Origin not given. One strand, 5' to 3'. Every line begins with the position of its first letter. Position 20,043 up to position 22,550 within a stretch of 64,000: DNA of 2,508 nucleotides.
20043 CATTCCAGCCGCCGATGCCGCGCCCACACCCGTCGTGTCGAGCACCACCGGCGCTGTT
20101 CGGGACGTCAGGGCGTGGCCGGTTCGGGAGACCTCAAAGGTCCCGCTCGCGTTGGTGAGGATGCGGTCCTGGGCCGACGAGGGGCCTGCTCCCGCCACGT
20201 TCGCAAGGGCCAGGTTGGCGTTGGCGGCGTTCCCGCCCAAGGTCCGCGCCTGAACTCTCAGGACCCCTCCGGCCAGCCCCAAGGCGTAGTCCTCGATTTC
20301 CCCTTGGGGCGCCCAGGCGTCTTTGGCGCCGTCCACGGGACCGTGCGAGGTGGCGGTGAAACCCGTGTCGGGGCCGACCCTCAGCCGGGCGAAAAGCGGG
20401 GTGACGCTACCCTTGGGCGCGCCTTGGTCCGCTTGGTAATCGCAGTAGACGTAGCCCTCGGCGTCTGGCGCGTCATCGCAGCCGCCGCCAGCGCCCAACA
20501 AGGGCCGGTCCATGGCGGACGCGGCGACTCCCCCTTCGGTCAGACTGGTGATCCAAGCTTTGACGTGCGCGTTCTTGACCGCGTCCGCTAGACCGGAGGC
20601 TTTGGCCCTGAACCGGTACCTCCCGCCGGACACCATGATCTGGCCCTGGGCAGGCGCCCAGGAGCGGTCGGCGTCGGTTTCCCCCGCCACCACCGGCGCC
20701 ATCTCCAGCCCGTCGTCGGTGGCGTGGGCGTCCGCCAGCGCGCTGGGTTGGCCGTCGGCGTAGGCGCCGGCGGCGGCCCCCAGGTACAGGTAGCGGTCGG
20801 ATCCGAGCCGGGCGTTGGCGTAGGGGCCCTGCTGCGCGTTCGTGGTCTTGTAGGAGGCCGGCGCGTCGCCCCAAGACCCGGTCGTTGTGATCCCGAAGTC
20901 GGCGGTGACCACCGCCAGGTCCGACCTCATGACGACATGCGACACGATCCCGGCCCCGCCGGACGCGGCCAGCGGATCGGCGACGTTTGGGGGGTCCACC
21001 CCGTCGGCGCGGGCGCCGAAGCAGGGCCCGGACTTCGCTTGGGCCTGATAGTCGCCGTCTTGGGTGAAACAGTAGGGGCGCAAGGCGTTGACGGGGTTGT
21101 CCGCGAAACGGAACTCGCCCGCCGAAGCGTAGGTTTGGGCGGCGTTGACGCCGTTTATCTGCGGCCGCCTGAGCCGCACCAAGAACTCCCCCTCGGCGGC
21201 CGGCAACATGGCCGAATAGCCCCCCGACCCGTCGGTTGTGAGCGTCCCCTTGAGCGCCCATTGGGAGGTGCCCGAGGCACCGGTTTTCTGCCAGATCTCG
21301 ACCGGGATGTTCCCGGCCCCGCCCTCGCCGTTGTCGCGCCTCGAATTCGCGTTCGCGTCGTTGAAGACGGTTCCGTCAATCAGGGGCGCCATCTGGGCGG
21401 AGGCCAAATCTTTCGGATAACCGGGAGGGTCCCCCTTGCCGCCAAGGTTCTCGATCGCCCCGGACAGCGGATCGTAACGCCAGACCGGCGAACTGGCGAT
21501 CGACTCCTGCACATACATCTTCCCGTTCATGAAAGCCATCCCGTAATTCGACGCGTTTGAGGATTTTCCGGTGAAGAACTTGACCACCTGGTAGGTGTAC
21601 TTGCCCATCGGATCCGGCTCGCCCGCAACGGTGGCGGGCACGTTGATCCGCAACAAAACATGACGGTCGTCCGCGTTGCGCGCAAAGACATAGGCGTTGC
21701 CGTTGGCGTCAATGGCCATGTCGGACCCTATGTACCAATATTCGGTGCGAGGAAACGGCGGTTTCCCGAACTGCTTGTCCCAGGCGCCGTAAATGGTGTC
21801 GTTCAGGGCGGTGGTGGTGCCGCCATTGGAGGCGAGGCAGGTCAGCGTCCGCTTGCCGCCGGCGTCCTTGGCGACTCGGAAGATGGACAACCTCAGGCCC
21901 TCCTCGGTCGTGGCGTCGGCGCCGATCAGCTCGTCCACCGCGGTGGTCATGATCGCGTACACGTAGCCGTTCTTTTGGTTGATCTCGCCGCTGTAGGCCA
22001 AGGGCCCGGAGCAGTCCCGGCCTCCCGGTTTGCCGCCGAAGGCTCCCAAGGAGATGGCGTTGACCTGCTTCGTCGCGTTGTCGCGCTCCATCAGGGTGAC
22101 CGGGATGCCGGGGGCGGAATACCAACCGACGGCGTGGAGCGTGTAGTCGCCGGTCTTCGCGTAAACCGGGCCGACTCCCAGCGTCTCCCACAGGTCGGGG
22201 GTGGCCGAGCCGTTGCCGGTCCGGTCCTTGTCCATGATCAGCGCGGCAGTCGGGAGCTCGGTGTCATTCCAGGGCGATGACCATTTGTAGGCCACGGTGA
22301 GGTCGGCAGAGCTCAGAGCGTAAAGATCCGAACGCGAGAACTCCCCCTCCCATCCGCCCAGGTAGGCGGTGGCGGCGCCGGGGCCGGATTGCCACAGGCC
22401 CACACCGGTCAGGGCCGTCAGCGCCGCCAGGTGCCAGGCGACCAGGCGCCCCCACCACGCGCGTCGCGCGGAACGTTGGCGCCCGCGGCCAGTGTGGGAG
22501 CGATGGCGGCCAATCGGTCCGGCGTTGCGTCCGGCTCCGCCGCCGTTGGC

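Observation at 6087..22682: A 16.6-kb single ORF encoding a 5531-aa LPXTG adhesin-like protein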

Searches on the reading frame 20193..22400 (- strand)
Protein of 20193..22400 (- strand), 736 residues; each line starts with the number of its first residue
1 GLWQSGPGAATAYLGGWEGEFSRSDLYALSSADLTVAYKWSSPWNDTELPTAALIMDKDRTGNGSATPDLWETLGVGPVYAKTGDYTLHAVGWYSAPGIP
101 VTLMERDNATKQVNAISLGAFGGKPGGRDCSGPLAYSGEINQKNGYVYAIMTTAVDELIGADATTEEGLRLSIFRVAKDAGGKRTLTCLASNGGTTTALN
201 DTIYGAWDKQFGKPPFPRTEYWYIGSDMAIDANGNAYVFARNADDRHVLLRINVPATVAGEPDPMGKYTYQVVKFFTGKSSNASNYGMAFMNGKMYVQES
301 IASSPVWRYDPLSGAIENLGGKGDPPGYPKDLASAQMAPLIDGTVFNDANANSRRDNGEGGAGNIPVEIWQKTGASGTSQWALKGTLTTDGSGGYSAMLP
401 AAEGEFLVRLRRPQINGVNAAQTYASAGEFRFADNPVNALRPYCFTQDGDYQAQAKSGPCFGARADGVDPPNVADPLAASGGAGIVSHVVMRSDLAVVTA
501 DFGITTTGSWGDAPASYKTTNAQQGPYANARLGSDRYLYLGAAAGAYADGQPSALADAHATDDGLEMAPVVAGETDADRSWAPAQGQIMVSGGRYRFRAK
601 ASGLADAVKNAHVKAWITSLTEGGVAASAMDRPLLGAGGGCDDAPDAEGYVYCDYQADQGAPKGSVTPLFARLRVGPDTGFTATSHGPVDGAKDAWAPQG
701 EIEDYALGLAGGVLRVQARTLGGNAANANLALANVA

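Call 14: find_homologous_proteins(query=window:20193-22400:-, max_evalue=0.001)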
Query window:20193-22400:- (736 aa): 17 proteins with E <= 0.001 among 8000 candidates.
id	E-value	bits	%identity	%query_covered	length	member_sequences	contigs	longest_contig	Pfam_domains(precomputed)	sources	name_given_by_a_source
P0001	4.4e-286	969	60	100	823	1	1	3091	-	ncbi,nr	ncbi:MAG: hypothetical protein LBU05_06695, partial [Bifidobacteriaceae bacterium]|nr:hypothetical p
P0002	4.9e-273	926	58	99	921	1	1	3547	PF17210.10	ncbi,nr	ncbi:MAG: hypothetical protein LBD70_04120, partial [Bifidobacteriaceae bacterium]|nr:hypothetical p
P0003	4.1e-258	877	56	99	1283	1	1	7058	PF17210.10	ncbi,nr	ncbi:MAG: hypothetical protein LBD90_00710, partial [Bifidobacteriaceae bacterium]|nr:hypothetical p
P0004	3.0e-164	566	53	69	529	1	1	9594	PF17210.10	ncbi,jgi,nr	ncbi:MAG: hypothetical protein LBG60_12220 [Bifidobacteriaceae bacterium]|jgi:hypothetical protein|n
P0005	1.2e-157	545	43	99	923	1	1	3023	-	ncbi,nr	ncbi:MAG: hypothetical protein LBD90_09605, partial [Bifidobacteriaceae bacterium]|nr:hypothetical p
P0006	2.0e-155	537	45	93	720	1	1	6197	-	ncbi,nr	ncbi:MAG: hypothetical protein LBG11_03945, partial [Bifidobacteriaceae bacterium]|nr:hypothetical p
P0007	1.2e-137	478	41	100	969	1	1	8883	-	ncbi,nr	ncbi:MAG: hypothetical protein LBD97_07875, partial [Bifidobacteriaceae bacterium]|nr:hypothetical p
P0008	8.0e-108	380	36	99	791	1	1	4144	-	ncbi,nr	ncbi:MAG: hypothetical protein LBO20_07115, partial [Bifidobacteriaceae bacterium]|nr:hypothetical p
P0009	3.0e-103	365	44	71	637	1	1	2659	-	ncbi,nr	ncbi:MAG: hypothetical protein LBE08_11865, partial [Bifidobacteriaceae bacterium]|nr:hypothetical p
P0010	3.1e-101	358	41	75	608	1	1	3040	-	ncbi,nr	ncbi:MAG: hypothetical protein LBO20_03525, partial [Bifidobacteriaceae bacterium]|nr:hypothetical p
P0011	1.9e-88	316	33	99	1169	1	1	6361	PF02369.23,PF24514.2,PF17210.10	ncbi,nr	ncbi:MAG: Ig-like domain-containing protein, partial [Propionibacteriaceae bacterium]|nr:Ig-like dom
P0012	2.5e-85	305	37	87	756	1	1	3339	-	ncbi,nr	ncbi:MAG: hypothetical protein LBL55_09520, partial [Propionibacteriaceae bacterium]|nr:hypothetical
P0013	2.8e-52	196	33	55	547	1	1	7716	-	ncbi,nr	ncbi:MAG: hypothetical protein LBK28_01870, partial [Propionibacteriaceae bacterium]|nr:hypothetical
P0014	9.4e-48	181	33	49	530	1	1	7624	-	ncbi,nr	ncbi:MAG: hypothetical protein LBI99_07500, partial [Propionibacteriaceae bacterium]|nr:hypothetical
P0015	6.9e-43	165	32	69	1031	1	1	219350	PF20674.4,PF24514.2,PF17210.10,PF09134.17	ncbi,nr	ncbi:MAG: Ig-like domain-containing protein, partial [Campylobacteraceae bacterium]|nr:Ig-like domai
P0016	3.1e-19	87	27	79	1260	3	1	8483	PF17210.10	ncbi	-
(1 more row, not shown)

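Call 16: search_protein_families(library=pfam, proteins=[window:20193-22400:-], max_evalue=5)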
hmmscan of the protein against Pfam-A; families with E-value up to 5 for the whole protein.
window:20193-22400:- (736 aa): 1 family
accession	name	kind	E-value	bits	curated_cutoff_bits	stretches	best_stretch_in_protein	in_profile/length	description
PF17210.9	SdrD_B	-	0.00055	20.5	29.7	1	344-414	6-68/112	SdrD B-like domain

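Call 25: predict_structure(alignment_id=A1)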
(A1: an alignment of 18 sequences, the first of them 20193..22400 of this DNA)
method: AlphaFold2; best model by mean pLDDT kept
length: 736 residues; sequences in the alignment: 18
mean_pLDDT: 82.9   pTM: 0.80
mean pLDDT of the five models: 82.9, 82.2, 80.3, 79.9, 77.1
residues with pLDDT >= 90: 325; 70-90: 279; 50-70: 102; < 50: 30
segments of 3 or more residues with pLDDT < 50: 1-16, 322-324, 518-525
pLDDT, mean of each block of 10 residues (from residue 1): 30 49 90 84 89 78 66 92 91 87 85 84 93 87 95 80 91 94 93 93 92 93 88 93 90 95 95 88 83 90 81 91 58 92 92 85 93 73 92 92 94 79 93 93 84 92 76 81 91 94 83 63 52 68 76 76 91 89 91 92 86 88 70 79 90 86 78 84 63 63 88 67 60 54
secondary structure, 60 per line:
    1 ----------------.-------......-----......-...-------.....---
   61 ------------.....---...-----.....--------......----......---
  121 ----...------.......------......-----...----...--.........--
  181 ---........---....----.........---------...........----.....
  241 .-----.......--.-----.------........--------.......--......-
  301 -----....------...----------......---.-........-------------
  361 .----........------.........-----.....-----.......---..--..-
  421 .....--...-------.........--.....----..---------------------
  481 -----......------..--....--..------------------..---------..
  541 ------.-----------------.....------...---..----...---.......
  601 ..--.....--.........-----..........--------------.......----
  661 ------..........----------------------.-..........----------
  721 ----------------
elements in order (helices of 4 or more, strands of 3 or more residues): E25-30 E36-41 E53-57 E73-77 E89-93 E102-107 E112-117 E134-140 E147-152 E158-160 E165-167 E170-178 E184-191 E195-198 H203-211 E221-231 E236-241 E247-253 E269-276 E285-291 E294-299 E306-309 E316-318 E329-334 E340-347 E366-373 E380-388 E394-398 E404-410 E421-425 E428-430 E438-446 E449-453 E486-491 E502-505 E565-569 E588-590 E594-602 H605-609 E612-620 E626-635 E650-656 E667-676 E701-710

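Call 28: fold_search(model_id=the predicted structure, library=pdb)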
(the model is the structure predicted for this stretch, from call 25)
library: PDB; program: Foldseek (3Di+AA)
matches with E <= 10: 1532; with E <= 0.001: 42
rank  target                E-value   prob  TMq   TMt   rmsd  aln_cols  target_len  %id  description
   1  7usl_A                7.5e-08  1.00  0.20  0.18  22.4       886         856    8  Integrin alphaM/beta2 ectodomain in complex with adenylate cyclase toxin RTX751 and M1F5 Fab (released 2022-08-17)
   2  10ps                  7.8e-07  0.98  0.14  0.18  25.1       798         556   10  Crystal structure of SdrD A2-A3-B1-B2 domains from Staphylococcus aureus JH1 (released 2026-02-11)
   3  8g66_D                1.4e-06  0.97  0.17  0.16  26.0       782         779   10  Structure with SJ3149 (released 2023-12-13)
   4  7usm_A                1.9e-06  0.96  0.19  0.17  32.9       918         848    9  Integrin alphaM/beta2 ectodomain (released 2022-08-17)
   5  9iuj_A                3.0e-06  0.89  0.17  0.17  21.6       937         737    9  Integrin alpha-v beta-3 in complex with rhodostomin (released 2025-07-30)
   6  4a2l_E                6.6e-06  0.57  0.11  0.11  33.8       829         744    9  Structure of the periplasmic domain of the heparin and heparan sulphate sensing hybrid two component system BT4663 in  (released 2012-05-02)
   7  3irp                  1.9e-05  0.98  0.12  0.21  24.8       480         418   11  Crystal structure of functional region of UafA from Staphylococcus saprophyticus at 1.50 angstrom resolution (released 2010-09-08)
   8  8j07_i9               2.1e-05  0.98  0.18  0.11  21.4       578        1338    8  96nm repeat of human respiratory doublet microtubule and associated axonemal complexes (released 2023-07-26)
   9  7vcn_B                2.3e-05  0.69  0.12  0.18  28.8       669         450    8  Crystal Structure of PitA fragment from pilus islet-2 of Streptococcus oralis with Tb-Xo4 (released 2022-07-13)
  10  8xfg_A                2.8e-05  0.75  0.18  0.18  23.4       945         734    8  Cryo-EM structure of integrin ITGAV, ITGB3 and CYCLO (RGDFK) complex, conformation 1 (released 2024-12-18)
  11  5n1a_B                3.3e-05  0.98  0.17  0.18  24.8       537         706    9  Crystal structure of Utp4 from Chaetomium thermophilum (released 2017-06-14)
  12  6q0w_A                4.7e-05  0.82  0.17  0.16  26.2       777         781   10  Structure of DDB1-DDA1-DCAF15 complex bound to Indisulam and RBM39 (released 2019-11-13)
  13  8vdk                  5.0e-05  0.96  0.12  0.20  23.9       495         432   11  Crystal Structure of LPXTG-motif Cell Wall Anchor Domain Protein MSCRAMM_SdrD from Staphylococcus aureus (released 2024-08-07)
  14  4buj_H                6.8e-05  1.00  0.20  0.34  17.2       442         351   11  Crystal structure of the S. cerevisiae Ski2-3-8 complex (released 2013-08-28)
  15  5fqd_D                6.8e-05  0.90  0.20  0.19  26.6       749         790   10  Structural basis of Lenalidomide induced CK1a degradation by the crl4crbn ubiquitin ligase (released 2016-02-24)
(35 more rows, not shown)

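Call 29: find_related_loci(query=A1, collection=genome_contigs, flank=10000)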
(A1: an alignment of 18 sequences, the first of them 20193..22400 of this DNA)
Query A1 (736 aa) in genome_contigs; peptide patterns used: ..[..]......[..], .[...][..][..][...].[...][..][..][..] (x = any residue, [..] = any of these).
600 stretches matched a pattern (row limit reached: there are more); 49 encode a relative of the query (tblastn E <= 1e-3); 47 distinct loci.
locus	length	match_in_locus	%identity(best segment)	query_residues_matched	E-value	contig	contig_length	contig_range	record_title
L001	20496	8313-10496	66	4-732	0e+0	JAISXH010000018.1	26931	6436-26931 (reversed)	MAG: Bifidobacteriaceae bacterium isolate Nc350_bin167 k119_3196741, whole genome shotgun sequence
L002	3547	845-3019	58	7-736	0e+0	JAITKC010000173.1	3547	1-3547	MAG: Bifidobacteriaceae bacterium isolate Pcl387_bin36 k119_2149536, whole genome shotgun sequence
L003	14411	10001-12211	54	1-736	0e+0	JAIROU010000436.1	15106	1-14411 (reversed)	MAG: Bifidobacteriaceae bacterium isolate Cd354_bin95 k119_1444538, whole genome shotgun sequence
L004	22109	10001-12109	40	18-735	4e-129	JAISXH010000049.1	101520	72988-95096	MAG: Bifidobacteriaceae bacterium isolate Nc350_bin167 k119_230665, whole genome shotgun sequence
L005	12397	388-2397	39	72-736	2e-126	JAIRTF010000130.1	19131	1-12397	MAG: Bifidobacteriaceae bacterium isolate Ct408_bin70 k119_4279890, whole genome shotgun sequence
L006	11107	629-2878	37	3-735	3e-113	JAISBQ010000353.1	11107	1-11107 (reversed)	MAG: Bifidobacteriaceae bacterium isolate Gx481_bin29 k119_1553671, whole genome shotgun sequence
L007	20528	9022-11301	36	3-735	9e-112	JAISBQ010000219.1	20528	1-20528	MAG: Bifidobacteriaceae bacterium isolate Gx481_bin29 k119_2558707, whole genome shotgun sequence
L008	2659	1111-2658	44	72-592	5e-114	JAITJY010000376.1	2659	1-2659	MAG: Bifidobacteriaceae bacterium isolate Pcl387_bin30 k119_451443, whole genome shotgun sequence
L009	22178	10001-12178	41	9-736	4e-133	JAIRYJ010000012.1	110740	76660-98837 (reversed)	MAG: Bifidobacteriaceae bacterium isolate Gsp477_bin37 k119_4983594, whole genome shotgun sequence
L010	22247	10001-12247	34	5-723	1e-96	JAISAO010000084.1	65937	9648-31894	MAG: Propionibacteriaceae bacterium isolate Gx481_bin159 k119_3146786, whole genome shotgun sequence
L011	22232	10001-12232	42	3-736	9e-145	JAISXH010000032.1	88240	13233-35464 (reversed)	MAG: Bifidobacteriaceae bacterium isolate Nc350_bin167 k119_1093879, whole genome shotgun sequence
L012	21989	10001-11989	38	57-736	2e-110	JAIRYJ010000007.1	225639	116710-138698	MAG: Bifidobacteriaceae bacterium isolate Gsp477_bin37 k119_4533768, whole genome shotgun sequence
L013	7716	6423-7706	33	71-474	1e-56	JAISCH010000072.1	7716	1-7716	MAG: Propionibacteriaceae bacterium isolate Gx481_bin65 k119_2956526, whole genome shotgun sequence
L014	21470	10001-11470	31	204-735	3e-49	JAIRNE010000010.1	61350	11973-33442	MAG: Campylobacteraceae bacterium isolate Cd354_bin15 k119_2058830, whole genome shotgun sequence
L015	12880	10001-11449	29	223-723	2e-49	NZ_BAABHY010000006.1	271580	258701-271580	Orbus sasakiae strain JCM 18050 sequence06, whole genome shotgun sequence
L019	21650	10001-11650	27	72-707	1e-42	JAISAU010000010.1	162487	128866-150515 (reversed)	MAG: Campylobacteraceae bacterium isolate Gx481_bin170 k119_718201, whole genome shotgun sequence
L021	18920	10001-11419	29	226-709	7e-40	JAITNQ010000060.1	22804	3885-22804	MAG: Candidatus Symbiothrix sp. isolate Po218_bin22 k119_1070425, whole genome shotgun sequence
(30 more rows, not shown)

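Call 31: search_protein_families(library=pfam, proteins=[L004:9614-20020:+, L014:9356-19246:+, L021:9200-12739:+, L019:9665-13513:+], max_evalue=0.001)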
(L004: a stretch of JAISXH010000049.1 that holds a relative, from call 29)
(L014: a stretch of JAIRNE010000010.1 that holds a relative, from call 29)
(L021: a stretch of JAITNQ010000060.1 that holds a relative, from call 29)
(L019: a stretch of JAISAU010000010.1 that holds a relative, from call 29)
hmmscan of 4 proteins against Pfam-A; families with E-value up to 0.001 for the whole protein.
L004:9614-20020:+ (3469 aa): 3 families
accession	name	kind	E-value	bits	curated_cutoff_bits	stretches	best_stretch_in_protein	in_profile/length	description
PF02369.22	Big_1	-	2.6e-95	313.1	34.9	9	1691-1776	4-83/93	Bacterial Ig-like domain (group 1)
PF09134.16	Invasin_D3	-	8e-51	171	33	6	2464-2551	3-85/98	Invasin, domain 3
PF17936.7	Big_6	-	7.2e-09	36.2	27.6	1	3271-3334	12-74/83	Bacterial Ig domain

L014:9356-19246:+ (3297 aa): 6 families
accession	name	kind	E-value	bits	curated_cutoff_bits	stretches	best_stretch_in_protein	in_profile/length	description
PF09134.16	Invasin_D3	-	1.4e-80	266.5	33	8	2707-2808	2-97/98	Invasin, domain 3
PF02369.22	Big_1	-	1.7e-69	230.4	34.9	8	1606-1671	17-85/93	Bacterial Ig-like domain (group 1)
PF17210.9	SdrD_B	-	4.2e-14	53.1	29.7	2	352-449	6-97/112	SdrD B-like domain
PF13115.11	YtkA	-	4.3e-10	40.5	25.9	0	1487-1559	9-78/85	YtkA-like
PF20674.3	SpaA_3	-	2.5e-08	34.4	24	1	813-916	2-118/121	Prealbumin-like fold domain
PF00630.25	Filamin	-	5.7e-08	33.9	26.9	0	1483-1562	5-77/93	Filamin/ABP280 repeat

L021:9200-12739:+ (1180 aa): 3 families
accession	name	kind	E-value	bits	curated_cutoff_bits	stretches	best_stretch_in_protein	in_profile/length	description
PF17210.9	SdrD_B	-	2.4e-09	37.8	29.7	1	382-450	6-70/112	SdrD B-like domain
PF18657.6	YDG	-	3.9e-08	33.9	25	1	823-902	2-80/85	YDG domain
PF13620.12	CarboxypepD_reg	-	0.00011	22.9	32.3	1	397-447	8-57/82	Carboxypeptidase regulatory-like domain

L019:9665-13513:+ (1283 aa): 1 family
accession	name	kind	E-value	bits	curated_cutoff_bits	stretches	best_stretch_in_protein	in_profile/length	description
PF17210.9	SdrD_B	-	3.9e-06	27.5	29.7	1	330-395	6-67/112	SdrD B-like domain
